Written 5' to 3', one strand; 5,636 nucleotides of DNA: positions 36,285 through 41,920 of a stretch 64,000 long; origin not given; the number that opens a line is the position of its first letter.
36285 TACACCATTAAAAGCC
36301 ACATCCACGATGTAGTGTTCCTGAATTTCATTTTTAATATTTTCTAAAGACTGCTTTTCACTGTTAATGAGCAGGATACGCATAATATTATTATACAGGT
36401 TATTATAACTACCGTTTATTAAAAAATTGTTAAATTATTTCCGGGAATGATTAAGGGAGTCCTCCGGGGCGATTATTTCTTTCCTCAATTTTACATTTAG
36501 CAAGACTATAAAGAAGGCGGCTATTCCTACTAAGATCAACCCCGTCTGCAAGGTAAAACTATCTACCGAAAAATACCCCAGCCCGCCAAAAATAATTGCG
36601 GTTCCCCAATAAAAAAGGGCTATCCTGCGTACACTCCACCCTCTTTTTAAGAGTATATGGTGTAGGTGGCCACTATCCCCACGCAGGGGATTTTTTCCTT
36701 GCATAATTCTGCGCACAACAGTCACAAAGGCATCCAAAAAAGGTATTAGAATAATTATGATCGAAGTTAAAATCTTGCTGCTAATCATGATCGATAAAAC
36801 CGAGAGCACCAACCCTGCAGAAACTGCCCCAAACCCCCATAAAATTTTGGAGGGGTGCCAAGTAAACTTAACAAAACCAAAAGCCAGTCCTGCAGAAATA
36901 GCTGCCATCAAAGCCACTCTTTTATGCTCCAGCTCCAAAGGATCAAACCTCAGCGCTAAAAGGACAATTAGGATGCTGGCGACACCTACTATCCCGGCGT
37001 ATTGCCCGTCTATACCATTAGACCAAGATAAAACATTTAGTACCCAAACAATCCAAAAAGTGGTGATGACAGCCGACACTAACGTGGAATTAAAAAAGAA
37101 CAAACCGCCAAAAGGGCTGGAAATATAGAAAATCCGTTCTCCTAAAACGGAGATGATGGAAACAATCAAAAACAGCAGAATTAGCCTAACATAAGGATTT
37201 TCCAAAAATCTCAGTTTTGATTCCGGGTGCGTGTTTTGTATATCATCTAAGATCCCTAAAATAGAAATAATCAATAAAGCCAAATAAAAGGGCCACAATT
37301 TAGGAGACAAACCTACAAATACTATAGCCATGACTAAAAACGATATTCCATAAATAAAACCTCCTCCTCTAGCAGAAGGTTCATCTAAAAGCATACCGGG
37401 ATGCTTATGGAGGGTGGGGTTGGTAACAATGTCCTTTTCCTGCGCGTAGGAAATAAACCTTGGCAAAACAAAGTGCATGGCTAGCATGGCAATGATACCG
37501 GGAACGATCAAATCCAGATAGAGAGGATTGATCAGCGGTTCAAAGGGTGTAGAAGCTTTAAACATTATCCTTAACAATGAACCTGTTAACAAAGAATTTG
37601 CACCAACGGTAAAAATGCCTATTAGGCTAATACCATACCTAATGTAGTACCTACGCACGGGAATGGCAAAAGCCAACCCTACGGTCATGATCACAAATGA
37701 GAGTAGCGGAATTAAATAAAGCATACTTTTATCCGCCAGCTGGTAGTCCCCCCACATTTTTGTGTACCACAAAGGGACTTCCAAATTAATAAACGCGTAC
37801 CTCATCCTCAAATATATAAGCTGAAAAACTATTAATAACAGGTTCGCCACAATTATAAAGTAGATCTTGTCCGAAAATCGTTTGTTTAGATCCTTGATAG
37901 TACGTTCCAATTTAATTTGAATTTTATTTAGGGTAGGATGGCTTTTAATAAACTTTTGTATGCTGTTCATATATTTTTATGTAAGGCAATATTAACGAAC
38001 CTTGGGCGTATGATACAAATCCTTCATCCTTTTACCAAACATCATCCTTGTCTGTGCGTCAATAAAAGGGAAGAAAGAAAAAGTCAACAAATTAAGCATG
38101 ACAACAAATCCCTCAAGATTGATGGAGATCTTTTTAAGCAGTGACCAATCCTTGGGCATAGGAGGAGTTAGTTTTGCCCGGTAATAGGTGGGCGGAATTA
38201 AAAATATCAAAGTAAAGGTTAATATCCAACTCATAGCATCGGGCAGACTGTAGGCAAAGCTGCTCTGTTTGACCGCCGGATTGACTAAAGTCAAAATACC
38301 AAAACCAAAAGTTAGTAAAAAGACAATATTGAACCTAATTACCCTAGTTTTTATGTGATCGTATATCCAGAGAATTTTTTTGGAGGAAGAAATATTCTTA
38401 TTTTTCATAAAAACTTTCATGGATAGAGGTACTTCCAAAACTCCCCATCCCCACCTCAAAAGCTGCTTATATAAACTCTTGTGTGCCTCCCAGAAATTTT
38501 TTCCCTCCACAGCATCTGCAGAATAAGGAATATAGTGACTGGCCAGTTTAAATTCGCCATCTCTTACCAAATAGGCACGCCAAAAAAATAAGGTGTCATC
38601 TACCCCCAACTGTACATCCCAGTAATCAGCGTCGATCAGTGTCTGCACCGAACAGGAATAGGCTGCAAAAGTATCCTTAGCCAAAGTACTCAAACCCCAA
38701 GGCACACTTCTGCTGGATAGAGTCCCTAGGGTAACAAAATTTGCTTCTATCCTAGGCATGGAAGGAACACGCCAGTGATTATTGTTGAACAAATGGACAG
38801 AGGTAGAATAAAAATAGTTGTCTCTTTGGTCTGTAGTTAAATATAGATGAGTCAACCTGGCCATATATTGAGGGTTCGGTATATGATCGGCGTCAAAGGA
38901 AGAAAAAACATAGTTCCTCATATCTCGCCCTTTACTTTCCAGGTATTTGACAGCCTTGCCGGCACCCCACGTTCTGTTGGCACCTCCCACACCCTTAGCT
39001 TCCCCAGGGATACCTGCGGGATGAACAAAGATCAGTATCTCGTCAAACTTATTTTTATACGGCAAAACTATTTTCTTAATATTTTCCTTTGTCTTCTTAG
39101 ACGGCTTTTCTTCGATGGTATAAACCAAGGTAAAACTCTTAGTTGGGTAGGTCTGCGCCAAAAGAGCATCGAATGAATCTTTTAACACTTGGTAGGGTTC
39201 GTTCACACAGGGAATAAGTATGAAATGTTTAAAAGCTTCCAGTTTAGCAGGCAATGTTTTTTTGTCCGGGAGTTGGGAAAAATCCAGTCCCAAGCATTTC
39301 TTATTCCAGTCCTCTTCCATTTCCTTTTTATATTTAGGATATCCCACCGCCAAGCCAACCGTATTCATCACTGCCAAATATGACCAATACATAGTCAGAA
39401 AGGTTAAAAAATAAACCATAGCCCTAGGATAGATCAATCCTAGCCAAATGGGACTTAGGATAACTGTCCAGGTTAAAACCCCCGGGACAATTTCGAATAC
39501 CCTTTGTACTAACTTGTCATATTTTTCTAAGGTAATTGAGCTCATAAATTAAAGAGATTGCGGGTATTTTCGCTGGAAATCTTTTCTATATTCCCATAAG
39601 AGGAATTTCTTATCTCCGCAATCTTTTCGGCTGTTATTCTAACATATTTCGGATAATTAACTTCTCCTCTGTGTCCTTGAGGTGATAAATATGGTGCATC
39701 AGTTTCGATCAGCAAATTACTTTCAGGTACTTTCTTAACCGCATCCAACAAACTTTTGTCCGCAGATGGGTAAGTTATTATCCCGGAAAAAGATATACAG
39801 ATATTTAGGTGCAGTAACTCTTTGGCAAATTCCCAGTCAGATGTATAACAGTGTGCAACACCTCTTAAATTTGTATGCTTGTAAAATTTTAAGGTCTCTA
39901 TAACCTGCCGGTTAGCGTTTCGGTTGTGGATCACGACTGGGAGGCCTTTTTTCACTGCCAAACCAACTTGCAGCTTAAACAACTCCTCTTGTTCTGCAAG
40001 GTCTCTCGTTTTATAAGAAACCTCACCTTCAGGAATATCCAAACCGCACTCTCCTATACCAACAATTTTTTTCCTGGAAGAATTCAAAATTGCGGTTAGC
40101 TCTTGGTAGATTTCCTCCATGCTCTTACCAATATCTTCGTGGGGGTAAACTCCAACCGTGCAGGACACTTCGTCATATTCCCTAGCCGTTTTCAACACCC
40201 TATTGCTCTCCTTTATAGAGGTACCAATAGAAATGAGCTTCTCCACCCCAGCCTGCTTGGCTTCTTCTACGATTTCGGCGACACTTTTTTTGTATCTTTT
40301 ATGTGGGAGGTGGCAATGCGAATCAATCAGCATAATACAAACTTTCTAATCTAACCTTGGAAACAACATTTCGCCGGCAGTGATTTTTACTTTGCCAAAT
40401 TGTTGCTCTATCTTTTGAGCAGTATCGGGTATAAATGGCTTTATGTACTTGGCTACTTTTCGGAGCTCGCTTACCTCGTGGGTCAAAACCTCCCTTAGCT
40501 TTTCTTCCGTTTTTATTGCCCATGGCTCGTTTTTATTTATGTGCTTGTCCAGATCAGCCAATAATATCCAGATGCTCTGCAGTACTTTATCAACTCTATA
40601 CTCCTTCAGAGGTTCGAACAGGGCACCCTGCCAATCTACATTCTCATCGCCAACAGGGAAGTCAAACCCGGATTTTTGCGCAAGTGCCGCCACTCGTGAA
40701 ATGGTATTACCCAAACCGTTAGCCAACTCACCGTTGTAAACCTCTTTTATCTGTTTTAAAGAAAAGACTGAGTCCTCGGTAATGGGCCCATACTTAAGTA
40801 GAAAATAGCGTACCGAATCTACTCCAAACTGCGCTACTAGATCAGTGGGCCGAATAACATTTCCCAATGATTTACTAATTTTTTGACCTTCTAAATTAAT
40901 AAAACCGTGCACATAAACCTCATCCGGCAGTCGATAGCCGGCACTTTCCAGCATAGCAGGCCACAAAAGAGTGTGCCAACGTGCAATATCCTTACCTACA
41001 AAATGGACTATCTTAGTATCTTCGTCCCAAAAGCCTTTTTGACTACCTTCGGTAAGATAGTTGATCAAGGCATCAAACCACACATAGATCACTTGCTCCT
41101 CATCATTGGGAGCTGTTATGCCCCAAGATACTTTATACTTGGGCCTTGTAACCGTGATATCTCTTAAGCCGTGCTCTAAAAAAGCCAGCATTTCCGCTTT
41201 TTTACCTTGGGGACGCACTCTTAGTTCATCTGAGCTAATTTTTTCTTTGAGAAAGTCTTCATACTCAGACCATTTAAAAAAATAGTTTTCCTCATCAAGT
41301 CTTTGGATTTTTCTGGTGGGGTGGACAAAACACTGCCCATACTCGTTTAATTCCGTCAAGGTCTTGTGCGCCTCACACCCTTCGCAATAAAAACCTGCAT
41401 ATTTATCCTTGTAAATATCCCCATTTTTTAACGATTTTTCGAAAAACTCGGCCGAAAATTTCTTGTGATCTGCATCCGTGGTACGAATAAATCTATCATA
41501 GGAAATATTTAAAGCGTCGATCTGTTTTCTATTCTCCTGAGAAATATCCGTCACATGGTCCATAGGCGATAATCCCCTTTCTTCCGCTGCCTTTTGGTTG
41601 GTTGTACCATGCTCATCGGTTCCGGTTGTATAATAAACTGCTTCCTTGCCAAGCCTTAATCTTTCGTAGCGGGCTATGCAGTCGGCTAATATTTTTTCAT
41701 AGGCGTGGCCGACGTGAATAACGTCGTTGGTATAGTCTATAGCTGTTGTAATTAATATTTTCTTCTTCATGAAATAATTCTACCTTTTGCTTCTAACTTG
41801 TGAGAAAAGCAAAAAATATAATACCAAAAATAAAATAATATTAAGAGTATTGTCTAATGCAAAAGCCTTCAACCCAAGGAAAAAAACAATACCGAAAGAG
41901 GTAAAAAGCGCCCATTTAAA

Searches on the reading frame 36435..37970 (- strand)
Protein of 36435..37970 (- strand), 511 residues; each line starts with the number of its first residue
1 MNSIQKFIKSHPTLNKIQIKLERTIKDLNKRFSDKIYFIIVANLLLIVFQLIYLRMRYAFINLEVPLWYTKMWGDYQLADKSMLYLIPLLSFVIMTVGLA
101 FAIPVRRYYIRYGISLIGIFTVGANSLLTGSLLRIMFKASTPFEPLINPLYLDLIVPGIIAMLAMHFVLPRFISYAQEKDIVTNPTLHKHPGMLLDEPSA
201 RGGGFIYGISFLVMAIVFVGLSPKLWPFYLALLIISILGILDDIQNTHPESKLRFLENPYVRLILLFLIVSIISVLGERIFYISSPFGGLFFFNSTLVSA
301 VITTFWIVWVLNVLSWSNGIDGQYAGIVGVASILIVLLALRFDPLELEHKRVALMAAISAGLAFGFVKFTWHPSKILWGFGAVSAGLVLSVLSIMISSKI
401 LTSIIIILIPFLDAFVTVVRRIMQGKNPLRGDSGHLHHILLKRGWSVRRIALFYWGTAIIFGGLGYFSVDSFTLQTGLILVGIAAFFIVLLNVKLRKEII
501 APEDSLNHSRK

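Call 54: search_protein_families(library=pfam, proteins=[window:36435-37970:-], max_evalue=0.00001)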
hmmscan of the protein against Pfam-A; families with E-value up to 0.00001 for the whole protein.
window:36435-37970:- (511 aa): 1 family
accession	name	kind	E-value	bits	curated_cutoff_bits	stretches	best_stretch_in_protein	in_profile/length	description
PF00953.26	Glycos_transf_4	-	3.2e-15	56.9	27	1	227-396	3-159/160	Glycosyl transferase family 4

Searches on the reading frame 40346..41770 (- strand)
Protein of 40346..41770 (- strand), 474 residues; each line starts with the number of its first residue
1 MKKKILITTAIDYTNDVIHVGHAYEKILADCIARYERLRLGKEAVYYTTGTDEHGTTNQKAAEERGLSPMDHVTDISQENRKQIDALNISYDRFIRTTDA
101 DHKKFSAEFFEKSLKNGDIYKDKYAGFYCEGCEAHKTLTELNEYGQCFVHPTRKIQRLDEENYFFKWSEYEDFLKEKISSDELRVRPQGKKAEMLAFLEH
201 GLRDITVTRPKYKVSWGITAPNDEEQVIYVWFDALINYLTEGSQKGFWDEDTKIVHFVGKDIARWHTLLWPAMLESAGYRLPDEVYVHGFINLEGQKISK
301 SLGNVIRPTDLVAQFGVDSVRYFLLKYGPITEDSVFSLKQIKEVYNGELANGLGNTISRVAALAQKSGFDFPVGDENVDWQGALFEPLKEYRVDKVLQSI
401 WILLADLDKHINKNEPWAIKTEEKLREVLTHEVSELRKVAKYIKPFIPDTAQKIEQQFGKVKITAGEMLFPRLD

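Call 54: search_protein_families(library=pfam, proteins=[window:40346-41770:-], max_evalue=0.00001)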
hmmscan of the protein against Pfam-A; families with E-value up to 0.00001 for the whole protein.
window:40346-41770:- (474 aa): 3 families
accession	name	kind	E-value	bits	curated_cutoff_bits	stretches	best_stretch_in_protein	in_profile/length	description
PF09334.17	tRNA-synt_1g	-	4e-98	329.2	20.1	2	145-360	167-390/391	tRNA synthetases class I (M)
PF00133.28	tRNA-synt_1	-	2.6e-21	76.3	22.7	2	278-333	355-410/414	tRNA synthetases class I (I, L, M and V)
PF01406.26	tRNA-synt_1e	-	4.1e-11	43.2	27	1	285-326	240-282/301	tRNA synthetases class I (C) catalytic domain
